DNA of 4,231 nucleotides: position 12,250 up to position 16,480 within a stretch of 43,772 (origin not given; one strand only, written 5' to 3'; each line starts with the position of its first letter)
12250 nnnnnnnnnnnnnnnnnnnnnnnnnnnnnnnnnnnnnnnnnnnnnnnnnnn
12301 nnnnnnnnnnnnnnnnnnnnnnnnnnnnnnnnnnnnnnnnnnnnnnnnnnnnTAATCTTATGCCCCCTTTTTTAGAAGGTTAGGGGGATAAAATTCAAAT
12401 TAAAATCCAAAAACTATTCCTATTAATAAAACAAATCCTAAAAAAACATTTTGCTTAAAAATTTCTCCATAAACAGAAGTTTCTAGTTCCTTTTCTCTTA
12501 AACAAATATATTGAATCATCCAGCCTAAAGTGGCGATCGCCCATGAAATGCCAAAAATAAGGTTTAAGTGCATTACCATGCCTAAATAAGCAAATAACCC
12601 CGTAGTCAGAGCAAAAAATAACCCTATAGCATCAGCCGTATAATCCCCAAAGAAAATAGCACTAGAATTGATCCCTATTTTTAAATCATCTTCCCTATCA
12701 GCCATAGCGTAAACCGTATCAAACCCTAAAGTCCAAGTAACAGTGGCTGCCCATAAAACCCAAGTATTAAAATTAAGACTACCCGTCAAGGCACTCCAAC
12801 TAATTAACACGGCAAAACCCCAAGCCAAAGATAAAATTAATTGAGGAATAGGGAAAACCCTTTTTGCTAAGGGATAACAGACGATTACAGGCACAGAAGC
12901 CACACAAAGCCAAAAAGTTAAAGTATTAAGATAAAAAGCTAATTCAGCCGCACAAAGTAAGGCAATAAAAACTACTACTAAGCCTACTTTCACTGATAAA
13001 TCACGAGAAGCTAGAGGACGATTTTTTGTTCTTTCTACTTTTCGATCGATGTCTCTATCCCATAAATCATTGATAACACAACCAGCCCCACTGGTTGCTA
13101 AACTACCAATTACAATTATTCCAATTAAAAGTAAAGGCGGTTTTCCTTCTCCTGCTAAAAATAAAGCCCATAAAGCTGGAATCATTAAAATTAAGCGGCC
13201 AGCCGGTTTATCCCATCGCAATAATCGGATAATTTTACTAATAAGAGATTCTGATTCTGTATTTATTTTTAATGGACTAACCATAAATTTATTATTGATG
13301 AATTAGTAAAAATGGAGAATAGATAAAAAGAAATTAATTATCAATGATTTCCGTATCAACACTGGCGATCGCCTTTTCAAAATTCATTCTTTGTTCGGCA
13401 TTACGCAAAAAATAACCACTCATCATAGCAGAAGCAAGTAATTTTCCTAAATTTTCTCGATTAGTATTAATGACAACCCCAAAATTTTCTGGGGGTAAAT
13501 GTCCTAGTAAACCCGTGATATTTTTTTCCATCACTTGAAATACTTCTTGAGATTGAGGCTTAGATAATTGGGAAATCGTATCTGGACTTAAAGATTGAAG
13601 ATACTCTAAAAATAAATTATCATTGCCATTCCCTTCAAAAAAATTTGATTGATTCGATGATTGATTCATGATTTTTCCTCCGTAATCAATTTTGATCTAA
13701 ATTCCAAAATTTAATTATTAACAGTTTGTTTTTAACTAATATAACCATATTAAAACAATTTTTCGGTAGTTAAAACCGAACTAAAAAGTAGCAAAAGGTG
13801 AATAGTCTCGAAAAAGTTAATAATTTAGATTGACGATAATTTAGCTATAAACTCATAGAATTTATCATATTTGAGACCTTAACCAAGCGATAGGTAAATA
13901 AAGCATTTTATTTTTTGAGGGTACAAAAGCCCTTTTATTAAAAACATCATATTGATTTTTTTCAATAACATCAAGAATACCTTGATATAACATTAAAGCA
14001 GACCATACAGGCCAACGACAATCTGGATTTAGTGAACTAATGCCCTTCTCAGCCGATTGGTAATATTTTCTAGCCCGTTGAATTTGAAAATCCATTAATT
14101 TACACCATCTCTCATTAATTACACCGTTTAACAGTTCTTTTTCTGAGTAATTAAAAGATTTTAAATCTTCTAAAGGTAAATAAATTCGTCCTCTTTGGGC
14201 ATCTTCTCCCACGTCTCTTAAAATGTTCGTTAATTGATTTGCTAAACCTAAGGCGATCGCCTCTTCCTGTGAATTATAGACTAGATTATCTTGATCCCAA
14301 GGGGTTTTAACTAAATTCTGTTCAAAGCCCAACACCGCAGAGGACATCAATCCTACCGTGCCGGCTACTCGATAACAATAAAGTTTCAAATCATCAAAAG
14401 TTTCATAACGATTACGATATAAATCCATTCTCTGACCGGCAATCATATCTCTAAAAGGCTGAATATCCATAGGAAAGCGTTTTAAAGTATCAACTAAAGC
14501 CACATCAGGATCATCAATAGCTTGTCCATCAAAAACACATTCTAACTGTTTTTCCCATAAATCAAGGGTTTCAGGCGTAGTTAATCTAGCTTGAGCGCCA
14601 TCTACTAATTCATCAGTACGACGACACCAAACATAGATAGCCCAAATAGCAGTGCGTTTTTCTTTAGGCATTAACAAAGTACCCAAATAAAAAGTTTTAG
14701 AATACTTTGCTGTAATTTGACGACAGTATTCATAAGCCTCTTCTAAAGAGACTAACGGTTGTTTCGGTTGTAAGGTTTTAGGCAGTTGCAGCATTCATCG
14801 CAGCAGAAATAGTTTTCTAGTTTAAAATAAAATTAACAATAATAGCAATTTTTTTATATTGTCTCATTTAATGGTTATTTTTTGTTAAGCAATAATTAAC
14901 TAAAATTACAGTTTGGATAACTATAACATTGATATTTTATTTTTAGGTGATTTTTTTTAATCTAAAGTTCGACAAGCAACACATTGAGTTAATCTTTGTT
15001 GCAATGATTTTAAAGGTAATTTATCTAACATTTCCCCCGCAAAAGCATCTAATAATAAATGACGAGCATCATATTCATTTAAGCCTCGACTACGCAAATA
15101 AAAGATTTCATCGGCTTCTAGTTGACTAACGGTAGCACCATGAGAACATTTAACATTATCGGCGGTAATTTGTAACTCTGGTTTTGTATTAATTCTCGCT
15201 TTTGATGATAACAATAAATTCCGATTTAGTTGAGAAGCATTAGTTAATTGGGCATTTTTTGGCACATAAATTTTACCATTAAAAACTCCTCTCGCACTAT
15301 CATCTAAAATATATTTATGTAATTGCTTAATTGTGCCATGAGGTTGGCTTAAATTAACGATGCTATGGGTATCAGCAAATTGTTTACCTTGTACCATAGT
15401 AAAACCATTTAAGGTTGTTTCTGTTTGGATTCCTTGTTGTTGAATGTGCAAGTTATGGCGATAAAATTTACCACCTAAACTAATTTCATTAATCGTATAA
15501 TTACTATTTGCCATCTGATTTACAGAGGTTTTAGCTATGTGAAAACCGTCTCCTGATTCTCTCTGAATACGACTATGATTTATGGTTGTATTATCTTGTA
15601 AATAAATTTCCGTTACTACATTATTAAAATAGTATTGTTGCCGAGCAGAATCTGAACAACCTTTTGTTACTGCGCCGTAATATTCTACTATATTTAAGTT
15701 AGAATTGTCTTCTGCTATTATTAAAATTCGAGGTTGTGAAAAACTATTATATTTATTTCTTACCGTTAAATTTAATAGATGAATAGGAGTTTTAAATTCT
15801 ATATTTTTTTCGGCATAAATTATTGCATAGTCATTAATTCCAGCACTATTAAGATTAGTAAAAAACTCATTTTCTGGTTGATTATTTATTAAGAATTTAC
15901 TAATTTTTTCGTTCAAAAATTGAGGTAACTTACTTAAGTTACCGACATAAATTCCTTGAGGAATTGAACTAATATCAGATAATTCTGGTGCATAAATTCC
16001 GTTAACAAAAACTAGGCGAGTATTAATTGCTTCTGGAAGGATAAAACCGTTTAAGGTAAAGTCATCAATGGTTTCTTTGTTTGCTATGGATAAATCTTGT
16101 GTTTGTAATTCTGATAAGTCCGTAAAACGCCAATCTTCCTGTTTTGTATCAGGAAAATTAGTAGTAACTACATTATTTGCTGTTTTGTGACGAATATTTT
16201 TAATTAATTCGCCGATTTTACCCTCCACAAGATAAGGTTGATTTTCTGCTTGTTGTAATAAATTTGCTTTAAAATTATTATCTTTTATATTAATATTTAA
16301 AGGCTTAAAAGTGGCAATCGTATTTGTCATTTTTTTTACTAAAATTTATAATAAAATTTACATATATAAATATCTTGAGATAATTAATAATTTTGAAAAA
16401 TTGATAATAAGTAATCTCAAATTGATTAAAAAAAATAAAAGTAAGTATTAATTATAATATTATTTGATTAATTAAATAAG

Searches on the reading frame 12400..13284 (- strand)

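Call 82: search_protein_families(library=pfam, proteins=[window:12400-13284:-], max_evalue=0.00001)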
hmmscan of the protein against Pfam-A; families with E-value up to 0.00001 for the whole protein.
window:12400-13284:- (294 aa): 1 family
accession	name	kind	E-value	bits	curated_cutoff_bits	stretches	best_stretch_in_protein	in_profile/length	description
PF01040.23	UbiA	-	2.3e-57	194.6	34.2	1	33-268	1-238/250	UbiA prenyltransferase family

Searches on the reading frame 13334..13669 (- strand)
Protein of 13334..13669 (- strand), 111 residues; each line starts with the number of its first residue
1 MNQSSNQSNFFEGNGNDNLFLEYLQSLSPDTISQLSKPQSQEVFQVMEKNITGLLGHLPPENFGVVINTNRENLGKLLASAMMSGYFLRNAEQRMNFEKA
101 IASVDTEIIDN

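Call 82: search_protein_families(library=pfam, proteins=[window:13334-13669:-], max_evalue=0.00001)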
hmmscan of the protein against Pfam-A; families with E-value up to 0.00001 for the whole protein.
window:13334-13669:- (111 aa): 1 family
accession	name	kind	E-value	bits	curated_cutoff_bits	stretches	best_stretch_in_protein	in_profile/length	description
PF05542.16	DUF760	-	6.2e-33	113.5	20.2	1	20-100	2-82/83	Protein of unknown function (DUF760)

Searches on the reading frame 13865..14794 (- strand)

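Call 82: search_protein_families(library=pfam, proteins=[window:13865-14794:-], max_evalue=0.00001)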
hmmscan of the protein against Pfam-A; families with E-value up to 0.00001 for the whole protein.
window:13865-14794:- (309 aa): 1 family
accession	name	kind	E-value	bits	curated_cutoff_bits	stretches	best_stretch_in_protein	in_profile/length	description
PF00494.24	SQS_PSY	-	5.3e-76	256.2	26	1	29-292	2-260/263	Squalene/phytoene synthase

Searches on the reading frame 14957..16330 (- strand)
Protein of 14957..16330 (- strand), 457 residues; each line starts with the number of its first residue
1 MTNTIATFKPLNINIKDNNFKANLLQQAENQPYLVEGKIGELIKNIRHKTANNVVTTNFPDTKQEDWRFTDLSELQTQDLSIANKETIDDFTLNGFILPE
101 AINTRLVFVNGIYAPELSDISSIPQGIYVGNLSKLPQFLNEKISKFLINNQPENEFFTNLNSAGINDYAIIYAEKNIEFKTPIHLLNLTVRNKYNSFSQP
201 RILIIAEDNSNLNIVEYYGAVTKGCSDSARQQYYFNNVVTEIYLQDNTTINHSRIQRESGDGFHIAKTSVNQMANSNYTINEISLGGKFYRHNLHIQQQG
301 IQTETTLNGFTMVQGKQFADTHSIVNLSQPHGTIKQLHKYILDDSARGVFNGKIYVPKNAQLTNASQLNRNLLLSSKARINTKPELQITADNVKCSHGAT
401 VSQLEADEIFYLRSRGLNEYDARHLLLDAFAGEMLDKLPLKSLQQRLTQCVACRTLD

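Call 82: search_protein_families(library=pfam, proteins=[window:14957-16330:-], max_evalue=0.00001)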
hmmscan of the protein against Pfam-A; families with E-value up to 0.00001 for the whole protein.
window:14957-16330:- (457 aa): 2 families
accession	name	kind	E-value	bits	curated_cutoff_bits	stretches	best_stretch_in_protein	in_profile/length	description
PF01458.23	SUFBD_core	-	6.2e-77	258.6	27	1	194-430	6-232/232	SUF system FeS cluster assembly, SufBD core domain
PF19295.5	SufBD_N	-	4.2e-13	49.8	23.5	1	32-184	15-171/172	SufBD protein N-terminal region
